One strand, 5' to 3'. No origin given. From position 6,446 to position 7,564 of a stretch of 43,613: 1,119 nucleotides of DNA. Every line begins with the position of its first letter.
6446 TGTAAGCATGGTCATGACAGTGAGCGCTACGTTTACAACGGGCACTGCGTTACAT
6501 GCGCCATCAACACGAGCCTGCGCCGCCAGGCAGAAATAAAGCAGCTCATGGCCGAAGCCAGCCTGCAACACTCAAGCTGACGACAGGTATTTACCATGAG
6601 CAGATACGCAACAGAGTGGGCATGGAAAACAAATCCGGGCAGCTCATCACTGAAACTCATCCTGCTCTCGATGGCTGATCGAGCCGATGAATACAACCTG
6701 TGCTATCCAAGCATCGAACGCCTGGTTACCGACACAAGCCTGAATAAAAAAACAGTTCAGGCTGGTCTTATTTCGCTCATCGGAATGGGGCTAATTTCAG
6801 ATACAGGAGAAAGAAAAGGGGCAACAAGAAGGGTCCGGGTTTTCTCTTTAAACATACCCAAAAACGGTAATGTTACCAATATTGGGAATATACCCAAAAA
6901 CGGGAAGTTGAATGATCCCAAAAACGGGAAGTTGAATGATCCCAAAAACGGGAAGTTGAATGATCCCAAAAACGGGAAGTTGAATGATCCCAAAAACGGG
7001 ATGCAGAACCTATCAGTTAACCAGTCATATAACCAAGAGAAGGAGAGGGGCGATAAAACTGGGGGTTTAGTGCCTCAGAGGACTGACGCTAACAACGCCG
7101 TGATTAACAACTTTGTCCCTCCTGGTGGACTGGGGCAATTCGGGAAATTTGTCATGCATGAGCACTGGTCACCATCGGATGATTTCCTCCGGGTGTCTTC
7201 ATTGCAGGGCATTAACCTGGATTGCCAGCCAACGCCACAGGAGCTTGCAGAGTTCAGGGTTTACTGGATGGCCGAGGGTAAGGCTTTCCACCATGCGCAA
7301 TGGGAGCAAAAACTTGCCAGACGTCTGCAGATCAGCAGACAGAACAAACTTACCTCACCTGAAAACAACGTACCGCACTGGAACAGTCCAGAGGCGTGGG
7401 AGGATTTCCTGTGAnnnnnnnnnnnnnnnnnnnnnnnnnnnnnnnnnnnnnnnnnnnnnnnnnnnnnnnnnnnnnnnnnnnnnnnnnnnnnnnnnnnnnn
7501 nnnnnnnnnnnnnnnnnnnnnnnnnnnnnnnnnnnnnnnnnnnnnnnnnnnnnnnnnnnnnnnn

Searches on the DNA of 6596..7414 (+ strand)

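Call 48: search_dna_similar(query=L096:379-1956:+, collection=ecoli_genomes, mode=near, max_rows=5)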
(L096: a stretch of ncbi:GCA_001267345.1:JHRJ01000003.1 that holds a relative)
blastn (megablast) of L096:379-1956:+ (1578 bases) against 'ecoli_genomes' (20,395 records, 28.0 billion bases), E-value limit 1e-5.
Records with a match: 5426; places in all: 5426; records where one place covers at least 80% of the query: 5426.
Genomes with a match: 5426 of 5426; with a place that covers at least 80% of the query: 5426. Places per genome that has any: lowest 1, median 1, highest 1. On chromosomes: 5426 places; on plasmids: 0.
Best place of each record, by identity: >=99% 86; 95-99% 5340.
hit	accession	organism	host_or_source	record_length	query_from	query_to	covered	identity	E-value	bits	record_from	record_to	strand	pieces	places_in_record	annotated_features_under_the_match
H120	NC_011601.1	Escherichia coli O127:H6 str. E2348/69 strain E2348/69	-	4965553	1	1578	100%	99.9%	0e+0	2909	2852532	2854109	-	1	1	guaA: glutamine-hydrolyzing GMP synthase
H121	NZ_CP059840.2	Escherichia coli strain E2348/69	Homo sapiens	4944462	1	1578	100%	99.9%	0e+0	2909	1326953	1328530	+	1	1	guaA: glutamine-hydrolyzing GMP synthase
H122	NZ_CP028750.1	Escherichia coli strain A25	monkey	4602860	1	1578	100%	99.9%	0e+0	2909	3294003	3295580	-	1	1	guaA: glutamine-hydrolyzing GMP synthase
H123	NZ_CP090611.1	Escherichia coli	pig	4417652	1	1578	100%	99.9%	0e+0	2909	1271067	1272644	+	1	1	guaA: glutamine-hydrolyzing GMP synthase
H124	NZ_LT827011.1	Escherichia coli O127:H6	Homo sapiens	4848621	1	1578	100%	99.9%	0e+0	2909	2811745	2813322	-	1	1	guaA: glutamine-hydrolyzing GMP synthase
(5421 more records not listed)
